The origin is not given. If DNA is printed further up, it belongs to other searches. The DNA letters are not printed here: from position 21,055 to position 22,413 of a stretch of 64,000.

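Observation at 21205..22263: FpoF/FrhB-like ferredoxin-domain protein encoded as first gene of an 11-subunit nuo operon lacking NuoEFG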

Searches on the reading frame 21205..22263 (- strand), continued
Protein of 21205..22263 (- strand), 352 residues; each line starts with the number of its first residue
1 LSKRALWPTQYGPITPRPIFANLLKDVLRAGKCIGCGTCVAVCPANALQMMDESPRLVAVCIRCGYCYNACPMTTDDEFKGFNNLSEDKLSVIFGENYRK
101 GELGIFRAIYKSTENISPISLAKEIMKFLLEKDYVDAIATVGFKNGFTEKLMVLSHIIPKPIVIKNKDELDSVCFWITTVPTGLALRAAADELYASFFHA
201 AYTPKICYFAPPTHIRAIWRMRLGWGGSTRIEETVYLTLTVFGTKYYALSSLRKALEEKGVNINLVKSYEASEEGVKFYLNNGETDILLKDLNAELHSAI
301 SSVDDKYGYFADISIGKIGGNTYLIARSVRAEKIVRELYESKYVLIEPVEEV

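Call 10: find_related_loci(query=A1, collection=genome_contigs, flank=6000)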
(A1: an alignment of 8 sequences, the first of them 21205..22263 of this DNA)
Query A1 (352 aa) in genome_contigs; peptide patterns used: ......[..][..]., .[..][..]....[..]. (x = any residue, [..] = any of these).
599 stretches matched a pattern (row limit reached: there are more); 233 encode a relative of the query (tblastn E <= 1e-3); the best 80 are kept; 80 distinct loci.
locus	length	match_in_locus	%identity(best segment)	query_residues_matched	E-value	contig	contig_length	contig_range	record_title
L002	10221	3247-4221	26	15-350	1e-27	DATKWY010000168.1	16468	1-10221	MAG TPA_asm: Candidatus Desulfaltia sp. isolate SMAG_U14176 k141_4962357, whole genome shotgun sequence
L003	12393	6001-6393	34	21-141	5e-13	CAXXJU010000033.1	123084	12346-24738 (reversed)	MAG: Geopsychrobacteraceae bacterium isolate 9bdf4672-5fa0-4c3d-8884-7dacf58b9c52 genome assembly, contig: contig_33, wh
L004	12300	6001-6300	37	20-124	2e-12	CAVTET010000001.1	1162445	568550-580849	MAG: uncultured Methanosarcinaceae archaeon isolate MFD01716.bin.1.47 genome assembly, contig: contig_14181, whole genom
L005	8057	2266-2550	36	20-116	2e-12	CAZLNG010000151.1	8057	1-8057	MAG TPA_asm: uncultured Methanosarcinales archaeon isolate binchicken_co158_90 genome assembly, contig: NODE_7504_length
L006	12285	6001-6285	36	20-116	2e-12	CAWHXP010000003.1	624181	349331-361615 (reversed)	MAG: uncultured Methanosarcinaceae archaeon isolate MFD01476.bin.2.7 genome assembly, contig: contig_27117, whole genome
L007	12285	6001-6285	34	20-116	2e-11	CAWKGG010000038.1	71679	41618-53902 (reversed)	MAG: uncultured Methanosarcinaceae archaeon isolate MFD01223.bin.2.83 genome assembly, contig: contig_19380, whole genom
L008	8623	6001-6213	39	20-87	1e-10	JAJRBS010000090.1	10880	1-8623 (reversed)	MAG: Methanoregulaceae archaeon isolate OWC_0044 OWC_0044_k121_11453445, whole genome shotgun sequence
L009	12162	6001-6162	44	20-72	2e-10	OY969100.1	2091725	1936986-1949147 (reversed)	MAG: uncultured Methanomicrobiales archaeon isolate MFD10007.bin.c.6 genome assembly, chromosome: 1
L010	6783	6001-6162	46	22-74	5e-10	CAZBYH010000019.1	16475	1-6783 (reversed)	MAG TPA_asm: uncultured Methanoculleus sp. isolate binchicken_co88_693 genome assembly, contig: NODE_5333_length_16475_c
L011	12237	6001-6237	38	33-99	4e-9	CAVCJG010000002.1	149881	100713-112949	Eggerthellaceae bacterium isolate H07603-L1_cleanbin_000033 genome assembly, contig: Spades_H07603-L1_contig_46, whole g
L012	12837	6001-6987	28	17-350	3e-29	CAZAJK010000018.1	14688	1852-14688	MAG TPA_asm: uncultured Candidatus Bathyarchaeia archaeon isolate SRP141552_co1_237 genome assembly, contig: NODE_1781_l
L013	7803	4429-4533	63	14-47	1e-8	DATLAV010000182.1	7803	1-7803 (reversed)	MAG TPA_asm: Patescibacteria group bacterium isolate SMAG_U14280 k141_4393019, whole genome shotgun sequence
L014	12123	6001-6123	49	33-73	1e-8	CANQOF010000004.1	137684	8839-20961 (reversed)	MAG: uncultured Atopobiaceae bacterium isolate Lapin-032__bin92 genome assembly, contig: Lapin-032__NODE_181_length_1376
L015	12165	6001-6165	42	25-77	1e-8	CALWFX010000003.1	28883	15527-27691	MAG: uncultured Clostridia bacterium isolate E27__bin15 genome assembly, contig: E27__k127_883991, whole genome shotgun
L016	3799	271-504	37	32-108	1e-8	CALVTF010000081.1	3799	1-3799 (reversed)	MAG: uncultured Clostridia bacterium isolate BRZ_AT__bin49 genome assembly, contig: BRZ_AT__NODE_25261_length_3799_cov_3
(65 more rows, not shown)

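Call 11: find_encoding_contigs(protein=P0002, flank=10000, max_places=2)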
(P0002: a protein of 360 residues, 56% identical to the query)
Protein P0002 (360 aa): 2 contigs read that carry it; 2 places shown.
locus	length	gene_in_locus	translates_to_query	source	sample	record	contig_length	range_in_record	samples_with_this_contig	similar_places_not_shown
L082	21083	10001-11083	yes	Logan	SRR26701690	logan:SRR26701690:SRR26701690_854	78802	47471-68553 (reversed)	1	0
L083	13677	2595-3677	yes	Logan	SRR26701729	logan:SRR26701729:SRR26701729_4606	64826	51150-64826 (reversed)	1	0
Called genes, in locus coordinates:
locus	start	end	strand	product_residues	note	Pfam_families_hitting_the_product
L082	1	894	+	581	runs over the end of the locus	PF00587:tRNA-synt_2b (weak), PF03129:HGTP_anticodon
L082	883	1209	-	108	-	-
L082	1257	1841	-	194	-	PF01949:Endo_dU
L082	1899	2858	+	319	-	-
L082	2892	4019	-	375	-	PF02163:Peptidase_M50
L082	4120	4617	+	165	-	PF13420:Acetyltransf_4 (weak), PF13527:Acetyltransf_9, PF00583:Acetyltransf_1, PF13673:Acetyltransf_10, PF13508:Acetyltransf_7, PF08445:FR47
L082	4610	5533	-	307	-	PF00483:NTP_transferase, PF12804:NTP_transf_3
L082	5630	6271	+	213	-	PF01810:LysE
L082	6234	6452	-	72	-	-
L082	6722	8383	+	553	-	PF00118:Cpn60_TCP1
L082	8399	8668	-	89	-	PF02416:TatA_B_E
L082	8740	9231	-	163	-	PF12689:Acid_PPase, PF13419:HAD_2 (weak), PF00702:Hydrolase (weak)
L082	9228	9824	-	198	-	PF04252:SFM1-like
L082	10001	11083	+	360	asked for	PF13187:Fer4_9 (faint), PF14697:Fer4_21 (faint), PF00037:Fer4, PF12797:Fer4_2 (faint), PF12837:Fer4_6 (weak), PF12838:Fer4_7 (weak), PF13237:Fer4_10, PF04432:FrhB_FdhB_C, +3 more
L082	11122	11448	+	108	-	PF00507:Oxidored_q4 (weak)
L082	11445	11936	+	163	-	PF01058:Oxidored_q6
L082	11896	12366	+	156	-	PF00329:Complex1_30kDa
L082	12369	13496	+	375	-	PF00374:NiFeSe_Hases (weak), PF00346:Complex1_49kDa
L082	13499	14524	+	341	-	PF00146:NADHdh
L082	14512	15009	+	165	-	PF13534:Fer4_17 (faint), PF13484:Fer4_16 (faint), PF00037:Fer4, PF14697:Fer4_21, PF12837:Fer4_6 (faint), PF12838:Fer4_7, PF13187:Fer4_9 (weak), PF00037:Fer4 (weak)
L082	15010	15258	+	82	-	PF00499:Oxidored_q3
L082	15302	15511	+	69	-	-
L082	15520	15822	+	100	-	PF00420:Oxidored_q2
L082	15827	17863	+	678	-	PF00662:Proton_antipo_N, PF00361:Proton_antipo_M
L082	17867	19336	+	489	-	PF00662:Proton_antipo_N, PF00361:Proton_antipo_M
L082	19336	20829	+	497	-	PF00361:Proton_antipo_M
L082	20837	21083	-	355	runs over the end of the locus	PF01717:Meth_synt_2, PF08267:Meth_synt_1 (faint)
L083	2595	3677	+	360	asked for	PF13187:Fer4_9 (faint), PF14697:Fer4_21 (faint), PF00037:Fer4, PF12797:Fer4_2 (faint), PF12837:Fer4_6 (weak), PF12838:Fer4_7 (weak), PF13237:Fer4_10, PF04432:FrhB_FdhB_C, +3 more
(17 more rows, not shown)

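Call 12: find_encoding_contigs(protein=P0003, flank=10000, max_places=2)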
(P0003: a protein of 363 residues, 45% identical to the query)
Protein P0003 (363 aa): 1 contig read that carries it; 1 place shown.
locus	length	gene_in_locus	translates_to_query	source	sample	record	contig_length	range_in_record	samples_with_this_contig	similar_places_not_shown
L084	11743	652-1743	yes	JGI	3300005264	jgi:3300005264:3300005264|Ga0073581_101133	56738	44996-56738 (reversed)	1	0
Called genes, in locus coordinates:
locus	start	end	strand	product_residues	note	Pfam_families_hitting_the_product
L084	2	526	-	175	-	?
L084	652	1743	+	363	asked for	PF00037:Fer4 (weak), PF12797:Fer4_2 (faint), PF12837:Fer4_6 (faint), PF12838:Fer4_7 (faint), PF13183:Fer4_8 (faint), PF13187:Fer4_9 (weak), PF13237:Fer4_10 (weak), PF04432:FrhB_FdhB_C, +1 more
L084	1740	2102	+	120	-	PF00507:Oxidored_q4 (weak)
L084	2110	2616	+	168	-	PF01058:Oxidored_q6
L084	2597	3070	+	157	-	PF00329:Complex1_30kDa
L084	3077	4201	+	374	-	PF00374:NiFeSe_Hases (weak), PF00346:Complex1_49kDa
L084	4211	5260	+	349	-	PF00146:NADHdh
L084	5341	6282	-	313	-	PF13480:Acetyltransf_6 (weak), PF00583:Acetyltransf_1, PF13673:Acetyltransf_10, PF13508:Acetyltransf_7, PF08445:FR47 (faint)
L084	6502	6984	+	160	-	PF13183:Fer4_8 (faint), PF13534:Fer4_17 (faint), PF13187:Fer4_9, PF00037:Fer4, PF12797:Fer4_2 (faint), PF14697:Fer4_21 (weak), PF12838:Fer4_7, PF00037:Fer4, +3 more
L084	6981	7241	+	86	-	PF00499:Oxidored_q3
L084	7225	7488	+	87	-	-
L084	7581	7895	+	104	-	PF00420:Oxidored_q2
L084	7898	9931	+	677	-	PF00662:Proton_antipo_N, PF00361:Proton_antipo_M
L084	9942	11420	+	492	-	PF00662:Proton_antipo_N, PF00361:Proton_antipo_M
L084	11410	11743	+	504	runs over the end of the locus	PF00361:Proton_antipo_M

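Call 13: find_encoding_contigs(protein=P0004, flank=10000, max_places=2)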
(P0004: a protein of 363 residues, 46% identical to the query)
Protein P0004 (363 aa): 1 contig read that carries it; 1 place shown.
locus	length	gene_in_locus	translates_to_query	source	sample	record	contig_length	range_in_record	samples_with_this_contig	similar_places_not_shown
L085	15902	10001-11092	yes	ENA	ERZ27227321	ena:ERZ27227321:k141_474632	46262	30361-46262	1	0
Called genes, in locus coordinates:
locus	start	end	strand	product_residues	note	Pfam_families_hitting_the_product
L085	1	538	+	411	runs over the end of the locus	PF00890:FAD_binding_2 (weak), PF01134:GIDA (faint), PF01266:DAO (weak), PF03486:HI0933_like (weak), PF07992:Pyr_redox_2, PF12831:FAD_oxidored (weak), PF13450:NAD_binding_8 (weak), PF22578:GGR_cat, +1 more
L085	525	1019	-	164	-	PF00149:Metallophos, PF12850:Metallophos_2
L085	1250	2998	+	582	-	PF00587:tRNA-synt_2b, PF03129:HGTP_anticodon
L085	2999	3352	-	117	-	-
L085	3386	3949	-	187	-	PF01949:Endo_dU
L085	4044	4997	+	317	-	-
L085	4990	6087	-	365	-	PF02163:Peptidase_M50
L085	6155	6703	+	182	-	PF13302:Acetyltransf_3 (weak), PF13527:Acetyltransf_9, PF00583:Acetyltransf_1, PF13523:Acetyltransf_8 (weak), PF13673:Acetyltransf_10, PF13508:Acetyltransf_7, PF08445:FR47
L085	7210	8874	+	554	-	PF00118:Cpn60_TCP1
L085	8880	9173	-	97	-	PF02416:TatA_B_E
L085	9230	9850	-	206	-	PF04252:SFM1-like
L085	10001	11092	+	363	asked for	PF13183:Fer4_8 (faint), PF13187:Fer4_9 (faint), PF14697:Fer4_21 (faint), PF00037:Fer4, PF12797:Fer4_2 (faint), PF12837:Fer4_6 (weak), PF13237:Fer4_10, PF04432:FrhB_FdhB_C, +2 more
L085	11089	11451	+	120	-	PF00507:Oxidored_q4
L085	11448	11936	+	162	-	PF01058:Oxidored_q6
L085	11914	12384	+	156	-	PF00329:Complex1_30kDa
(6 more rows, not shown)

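Call 14: find_encoding_contigs(protein=P0007, flank=10000, max_places=2)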
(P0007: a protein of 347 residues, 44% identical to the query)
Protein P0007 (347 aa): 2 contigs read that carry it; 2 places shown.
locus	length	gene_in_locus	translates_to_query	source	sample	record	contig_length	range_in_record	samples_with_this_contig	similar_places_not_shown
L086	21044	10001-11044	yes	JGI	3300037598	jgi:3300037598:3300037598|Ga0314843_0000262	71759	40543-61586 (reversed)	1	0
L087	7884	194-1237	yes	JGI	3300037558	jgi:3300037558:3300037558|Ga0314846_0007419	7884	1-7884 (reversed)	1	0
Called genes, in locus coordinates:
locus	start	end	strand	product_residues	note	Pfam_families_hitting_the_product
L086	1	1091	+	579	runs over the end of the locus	PF00587:tRNA-synt_2b, PF03129:HGTP_anticodon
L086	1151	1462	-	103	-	-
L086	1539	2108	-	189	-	PF01949:Endo_dU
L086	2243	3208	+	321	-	-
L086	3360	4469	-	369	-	PF02163:Peptidase_M50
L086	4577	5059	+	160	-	PF00583:Acetyltransf_1, PF13673:Acetyltransf_10, PF13508:Acetyltransf_7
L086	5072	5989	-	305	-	PF00483:NTP_transferase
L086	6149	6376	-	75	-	-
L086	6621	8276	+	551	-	PF00118:Cpn60_TCP1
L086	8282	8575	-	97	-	PF02416:TatA_B_E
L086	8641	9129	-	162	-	PF03031:NIF (weak), PF12689:Acid_PPase, PF00702:Hydrolase (weak), PF13419:HAD_2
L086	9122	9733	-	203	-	PF04252:SFM1-like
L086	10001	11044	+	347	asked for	PF00037:Fer4 (weak), PF12797:Fer4_2 (faint), PF12837:Fer4_6 (faint), PF13187:Fer4_9 (faint), PF13237:Fer4_10 (faint), PF14697:Fer4_21 (faint), PF12838:Fer4_7 (weak), PF04432:FrhB_FdhB_C, +2 more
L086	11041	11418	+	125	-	PF00507:Oxidored_q4 (weak)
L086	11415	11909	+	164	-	PF01058:Oxidored_q6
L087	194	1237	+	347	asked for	PF00037:Fer4 (weak), PF12797:Fer4_2 (faint), PF12837:Fer4_6 (faint), PF13187:Fer4_9 (faint), PF13237:Fer4_10 (faint), PF14697:Fer4_21 (faint), PF12838:Fer4_7 (weak), PF04432:FrhB_FdhB_C, +2 more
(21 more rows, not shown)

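Call 23: search_protein_representatives(alignment_id=A1)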
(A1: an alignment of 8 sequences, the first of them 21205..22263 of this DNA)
Query: 8 sequences, 364 profile positions. Proteins with E-value up to 0.001 (for the whole library): 4009; up to 1e-10: 467; up to 1e-30: 24. The best 150 are listed.
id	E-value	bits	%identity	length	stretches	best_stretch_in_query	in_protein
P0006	7.3e-178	607.5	-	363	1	1-363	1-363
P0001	2.5e-164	563.0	-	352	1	1-353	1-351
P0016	8.4e-97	340.8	-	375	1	6-363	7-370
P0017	7.3e-96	337.7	-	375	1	4-362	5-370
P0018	1.4e-54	201.9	-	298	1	75-363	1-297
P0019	3.6e-47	177.5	-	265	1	117-363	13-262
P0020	3.3e-43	164.5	-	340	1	16-353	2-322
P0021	1.3e-42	162.6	-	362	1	17-354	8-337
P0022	6.9e-41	156.9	-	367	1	12-354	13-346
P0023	8.0e-41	156.7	-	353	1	18-354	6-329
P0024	4.4e-40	154.2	-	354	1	18-354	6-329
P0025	1.6e-37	145.8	-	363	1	18-354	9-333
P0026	1.9e-36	142.2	-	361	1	18-354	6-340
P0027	1.5e-35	139.3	-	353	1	20-354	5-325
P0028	3.0e-35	138.3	-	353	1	16-359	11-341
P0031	1.6e-34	136.0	-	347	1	20-362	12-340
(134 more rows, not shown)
